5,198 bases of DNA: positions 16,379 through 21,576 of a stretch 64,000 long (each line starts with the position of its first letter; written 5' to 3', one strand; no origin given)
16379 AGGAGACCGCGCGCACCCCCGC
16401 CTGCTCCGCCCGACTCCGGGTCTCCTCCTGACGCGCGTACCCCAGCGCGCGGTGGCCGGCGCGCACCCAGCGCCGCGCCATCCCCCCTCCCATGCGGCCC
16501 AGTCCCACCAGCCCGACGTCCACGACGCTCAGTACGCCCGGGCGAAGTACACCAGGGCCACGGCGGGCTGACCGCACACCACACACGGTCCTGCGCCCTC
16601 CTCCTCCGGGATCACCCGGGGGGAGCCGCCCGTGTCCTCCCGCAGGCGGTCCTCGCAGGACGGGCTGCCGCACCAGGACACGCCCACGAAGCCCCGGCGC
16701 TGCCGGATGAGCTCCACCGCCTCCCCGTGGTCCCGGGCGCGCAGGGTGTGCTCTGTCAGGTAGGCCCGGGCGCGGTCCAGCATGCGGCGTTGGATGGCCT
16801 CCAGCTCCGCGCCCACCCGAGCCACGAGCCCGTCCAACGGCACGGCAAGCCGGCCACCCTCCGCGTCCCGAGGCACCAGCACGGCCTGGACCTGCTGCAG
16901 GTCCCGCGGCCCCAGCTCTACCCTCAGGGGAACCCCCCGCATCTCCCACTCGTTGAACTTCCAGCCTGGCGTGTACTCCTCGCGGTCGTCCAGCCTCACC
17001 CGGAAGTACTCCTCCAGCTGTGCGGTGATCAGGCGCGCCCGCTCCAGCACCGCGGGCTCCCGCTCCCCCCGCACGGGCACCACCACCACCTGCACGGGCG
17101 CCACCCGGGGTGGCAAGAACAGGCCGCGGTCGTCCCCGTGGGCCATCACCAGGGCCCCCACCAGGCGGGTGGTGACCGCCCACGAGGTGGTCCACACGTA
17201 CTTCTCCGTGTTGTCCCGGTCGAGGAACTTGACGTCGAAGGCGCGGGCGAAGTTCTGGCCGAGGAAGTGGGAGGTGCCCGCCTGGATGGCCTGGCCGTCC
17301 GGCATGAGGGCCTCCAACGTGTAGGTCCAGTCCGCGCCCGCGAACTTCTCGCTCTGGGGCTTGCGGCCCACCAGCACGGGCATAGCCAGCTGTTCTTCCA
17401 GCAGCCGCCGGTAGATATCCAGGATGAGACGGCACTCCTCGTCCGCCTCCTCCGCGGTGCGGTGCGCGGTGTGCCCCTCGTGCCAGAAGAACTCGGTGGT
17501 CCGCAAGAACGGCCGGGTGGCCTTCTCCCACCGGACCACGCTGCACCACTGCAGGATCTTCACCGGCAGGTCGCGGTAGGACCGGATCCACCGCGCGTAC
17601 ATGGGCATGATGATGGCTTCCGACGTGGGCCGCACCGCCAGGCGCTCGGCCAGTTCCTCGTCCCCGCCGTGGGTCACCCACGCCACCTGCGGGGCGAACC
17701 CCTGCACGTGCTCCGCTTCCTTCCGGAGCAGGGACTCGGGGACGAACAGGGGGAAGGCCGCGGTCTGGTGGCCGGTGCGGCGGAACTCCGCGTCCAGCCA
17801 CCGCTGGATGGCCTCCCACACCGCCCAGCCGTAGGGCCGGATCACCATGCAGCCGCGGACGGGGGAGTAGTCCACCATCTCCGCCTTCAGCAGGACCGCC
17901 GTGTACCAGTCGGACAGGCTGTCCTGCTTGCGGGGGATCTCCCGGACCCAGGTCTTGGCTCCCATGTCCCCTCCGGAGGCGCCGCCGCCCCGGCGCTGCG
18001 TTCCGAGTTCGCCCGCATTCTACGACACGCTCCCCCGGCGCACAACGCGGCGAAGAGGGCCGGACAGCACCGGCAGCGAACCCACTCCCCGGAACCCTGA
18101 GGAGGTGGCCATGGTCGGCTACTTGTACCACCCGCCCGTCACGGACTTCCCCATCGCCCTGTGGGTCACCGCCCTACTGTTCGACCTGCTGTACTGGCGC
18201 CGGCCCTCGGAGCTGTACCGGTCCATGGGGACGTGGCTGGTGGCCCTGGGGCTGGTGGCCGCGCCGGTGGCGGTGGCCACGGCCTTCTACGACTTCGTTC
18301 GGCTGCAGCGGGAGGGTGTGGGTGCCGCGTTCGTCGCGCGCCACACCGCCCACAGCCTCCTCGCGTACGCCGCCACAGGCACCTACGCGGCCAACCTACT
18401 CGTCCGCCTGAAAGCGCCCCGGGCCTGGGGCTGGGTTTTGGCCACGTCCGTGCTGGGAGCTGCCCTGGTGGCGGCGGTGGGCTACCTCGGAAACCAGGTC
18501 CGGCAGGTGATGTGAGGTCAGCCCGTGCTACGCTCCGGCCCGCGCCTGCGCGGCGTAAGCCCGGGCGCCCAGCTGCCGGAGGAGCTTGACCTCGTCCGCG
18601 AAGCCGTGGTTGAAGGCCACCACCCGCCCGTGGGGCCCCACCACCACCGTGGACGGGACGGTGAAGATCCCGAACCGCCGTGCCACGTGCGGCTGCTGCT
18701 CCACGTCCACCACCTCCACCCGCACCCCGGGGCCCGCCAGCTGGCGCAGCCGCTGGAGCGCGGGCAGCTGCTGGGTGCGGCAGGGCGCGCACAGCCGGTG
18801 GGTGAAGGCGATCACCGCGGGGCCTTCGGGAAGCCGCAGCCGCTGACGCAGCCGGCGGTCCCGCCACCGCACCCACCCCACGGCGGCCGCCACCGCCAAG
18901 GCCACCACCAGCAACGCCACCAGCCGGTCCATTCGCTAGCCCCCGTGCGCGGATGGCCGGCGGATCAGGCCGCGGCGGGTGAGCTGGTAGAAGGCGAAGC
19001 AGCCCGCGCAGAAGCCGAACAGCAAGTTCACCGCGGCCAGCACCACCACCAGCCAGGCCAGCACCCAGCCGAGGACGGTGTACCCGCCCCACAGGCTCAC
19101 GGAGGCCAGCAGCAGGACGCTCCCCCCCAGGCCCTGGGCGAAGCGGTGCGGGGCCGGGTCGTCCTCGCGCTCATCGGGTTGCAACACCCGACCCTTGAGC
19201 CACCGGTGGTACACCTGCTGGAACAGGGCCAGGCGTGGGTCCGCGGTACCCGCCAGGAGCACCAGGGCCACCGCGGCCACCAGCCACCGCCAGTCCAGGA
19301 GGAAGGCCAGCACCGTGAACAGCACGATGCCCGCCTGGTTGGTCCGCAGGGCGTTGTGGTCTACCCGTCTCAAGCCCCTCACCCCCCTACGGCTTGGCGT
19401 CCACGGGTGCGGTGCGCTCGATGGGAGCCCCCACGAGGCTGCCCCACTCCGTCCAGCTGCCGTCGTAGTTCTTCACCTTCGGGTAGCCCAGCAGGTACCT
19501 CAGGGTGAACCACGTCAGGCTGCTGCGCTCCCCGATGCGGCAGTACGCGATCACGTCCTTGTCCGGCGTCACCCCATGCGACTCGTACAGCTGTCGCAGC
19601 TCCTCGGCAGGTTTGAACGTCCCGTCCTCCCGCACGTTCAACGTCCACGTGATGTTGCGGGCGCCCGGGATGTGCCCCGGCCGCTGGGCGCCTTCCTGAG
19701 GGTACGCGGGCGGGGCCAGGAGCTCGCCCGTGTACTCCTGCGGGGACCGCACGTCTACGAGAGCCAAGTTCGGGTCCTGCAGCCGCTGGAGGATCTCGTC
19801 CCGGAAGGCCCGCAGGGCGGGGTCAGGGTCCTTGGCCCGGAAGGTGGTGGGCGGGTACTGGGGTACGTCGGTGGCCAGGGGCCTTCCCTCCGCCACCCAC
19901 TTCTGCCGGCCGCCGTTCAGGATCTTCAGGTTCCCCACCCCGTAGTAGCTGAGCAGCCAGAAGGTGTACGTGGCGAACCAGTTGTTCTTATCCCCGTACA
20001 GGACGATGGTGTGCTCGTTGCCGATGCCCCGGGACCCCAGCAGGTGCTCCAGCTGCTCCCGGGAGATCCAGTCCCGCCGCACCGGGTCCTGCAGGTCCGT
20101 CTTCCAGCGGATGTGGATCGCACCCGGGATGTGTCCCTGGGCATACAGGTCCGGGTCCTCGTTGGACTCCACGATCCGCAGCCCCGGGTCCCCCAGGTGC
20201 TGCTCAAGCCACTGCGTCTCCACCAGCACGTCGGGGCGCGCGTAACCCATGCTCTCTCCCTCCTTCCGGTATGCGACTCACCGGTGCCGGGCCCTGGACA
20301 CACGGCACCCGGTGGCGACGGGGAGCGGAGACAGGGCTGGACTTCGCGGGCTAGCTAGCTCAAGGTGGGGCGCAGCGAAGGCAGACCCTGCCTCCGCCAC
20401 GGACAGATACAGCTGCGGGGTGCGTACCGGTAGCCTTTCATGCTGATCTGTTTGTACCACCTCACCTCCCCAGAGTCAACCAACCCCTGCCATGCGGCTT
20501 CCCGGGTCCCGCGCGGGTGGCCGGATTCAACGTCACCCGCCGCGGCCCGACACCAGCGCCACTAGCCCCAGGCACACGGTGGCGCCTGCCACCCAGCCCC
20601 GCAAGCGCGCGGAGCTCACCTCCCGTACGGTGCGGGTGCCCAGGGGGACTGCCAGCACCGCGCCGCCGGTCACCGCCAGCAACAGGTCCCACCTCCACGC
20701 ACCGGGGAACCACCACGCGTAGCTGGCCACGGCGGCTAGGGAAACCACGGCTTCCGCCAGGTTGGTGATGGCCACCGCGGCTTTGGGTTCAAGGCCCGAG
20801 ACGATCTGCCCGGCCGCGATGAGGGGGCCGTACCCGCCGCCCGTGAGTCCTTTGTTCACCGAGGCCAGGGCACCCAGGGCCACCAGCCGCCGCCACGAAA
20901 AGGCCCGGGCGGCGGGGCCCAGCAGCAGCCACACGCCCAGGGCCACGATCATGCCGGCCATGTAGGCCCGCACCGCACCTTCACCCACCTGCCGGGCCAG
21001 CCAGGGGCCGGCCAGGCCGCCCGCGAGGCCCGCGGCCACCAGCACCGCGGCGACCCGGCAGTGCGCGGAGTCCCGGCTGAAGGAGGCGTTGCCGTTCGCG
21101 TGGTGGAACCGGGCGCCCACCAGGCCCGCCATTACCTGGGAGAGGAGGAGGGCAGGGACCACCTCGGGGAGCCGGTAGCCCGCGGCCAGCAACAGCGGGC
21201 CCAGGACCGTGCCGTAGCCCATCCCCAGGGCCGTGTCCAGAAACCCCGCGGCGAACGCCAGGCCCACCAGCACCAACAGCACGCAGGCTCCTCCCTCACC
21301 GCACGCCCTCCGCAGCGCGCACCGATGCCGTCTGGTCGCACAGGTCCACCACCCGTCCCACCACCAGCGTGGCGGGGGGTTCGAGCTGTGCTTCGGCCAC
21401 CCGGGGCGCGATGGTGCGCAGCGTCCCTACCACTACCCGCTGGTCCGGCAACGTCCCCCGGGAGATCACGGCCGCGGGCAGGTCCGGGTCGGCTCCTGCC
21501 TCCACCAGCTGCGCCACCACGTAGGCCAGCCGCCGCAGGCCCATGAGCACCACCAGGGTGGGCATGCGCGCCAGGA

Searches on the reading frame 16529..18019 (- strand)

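Call 42: search_protein_families(library=pfam, proteins=[window:16529-18019:-], max_evalue=0.001)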
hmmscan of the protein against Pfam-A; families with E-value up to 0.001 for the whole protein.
window:16529-18019:- (496 aa): 3 families
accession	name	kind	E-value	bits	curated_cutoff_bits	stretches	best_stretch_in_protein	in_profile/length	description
PF00587.30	tRNA-synt_2b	-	2.3e-23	83.6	29.3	1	121-291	5-176/179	tRNA synthetase class II core domain (G, H, P, S and T)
PF09180.16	ProRS-C_1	-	2.9e-16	59.8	31.5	1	433-496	3-71/71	Prolyl-tRNA synthetase, C-terminal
PF03129.25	HGTP_anticodon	-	5.5e-13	49.3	21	1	310-402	1-91/94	Anticodon binding domain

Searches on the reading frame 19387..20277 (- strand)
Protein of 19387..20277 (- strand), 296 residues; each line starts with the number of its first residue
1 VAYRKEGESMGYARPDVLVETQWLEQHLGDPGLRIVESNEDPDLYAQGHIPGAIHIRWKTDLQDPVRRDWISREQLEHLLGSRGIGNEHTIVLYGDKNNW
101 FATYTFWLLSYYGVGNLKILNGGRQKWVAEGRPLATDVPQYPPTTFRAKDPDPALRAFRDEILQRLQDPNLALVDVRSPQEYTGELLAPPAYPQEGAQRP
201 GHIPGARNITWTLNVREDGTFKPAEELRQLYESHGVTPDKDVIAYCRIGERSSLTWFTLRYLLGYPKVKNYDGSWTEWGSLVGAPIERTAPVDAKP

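Call 42: search_protein_families(library=pfam, proteins=[window:19387-20277:-], max_evalue=0.001)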
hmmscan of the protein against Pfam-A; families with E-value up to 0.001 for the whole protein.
window:19387-20277:- (296 aa): 1 family
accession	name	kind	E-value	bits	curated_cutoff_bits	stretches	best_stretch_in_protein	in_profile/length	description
PF00581.25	Rhodanese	-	9.5e-40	135.6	22.2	2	160-279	3-100/102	Rhodanese-like domain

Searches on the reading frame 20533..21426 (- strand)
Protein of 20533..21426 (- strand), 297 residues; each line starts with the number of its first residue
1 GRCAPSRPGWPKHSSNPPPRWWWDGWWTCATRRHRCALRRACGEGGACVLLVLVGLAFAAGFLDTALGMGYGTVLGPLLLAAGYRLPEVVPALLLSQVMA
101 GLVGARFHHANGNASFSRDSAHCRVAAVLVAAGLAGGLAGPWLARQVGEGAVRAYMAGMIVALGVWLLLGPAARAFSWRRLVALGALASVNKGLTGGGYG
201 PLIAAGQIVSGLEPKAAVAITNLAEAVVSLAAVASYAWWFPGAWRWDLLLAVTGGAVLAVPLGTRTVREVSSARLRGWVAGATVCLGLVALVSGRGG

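Call 43: search_protein_families(library=pfam, proteins=[window:20533-21426:-], max_evalue=0.001)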
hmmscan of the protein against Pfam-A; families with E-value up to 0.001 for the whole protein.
window:20533-21426:- (297 aa): 1 family
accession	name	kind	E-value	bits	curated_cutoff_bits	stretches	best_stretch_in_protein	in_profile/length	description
PF01925.25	TauE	-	2.4e-28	99.8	32.6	1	54-288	2-235/237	Sulfite exporter TauE/SafE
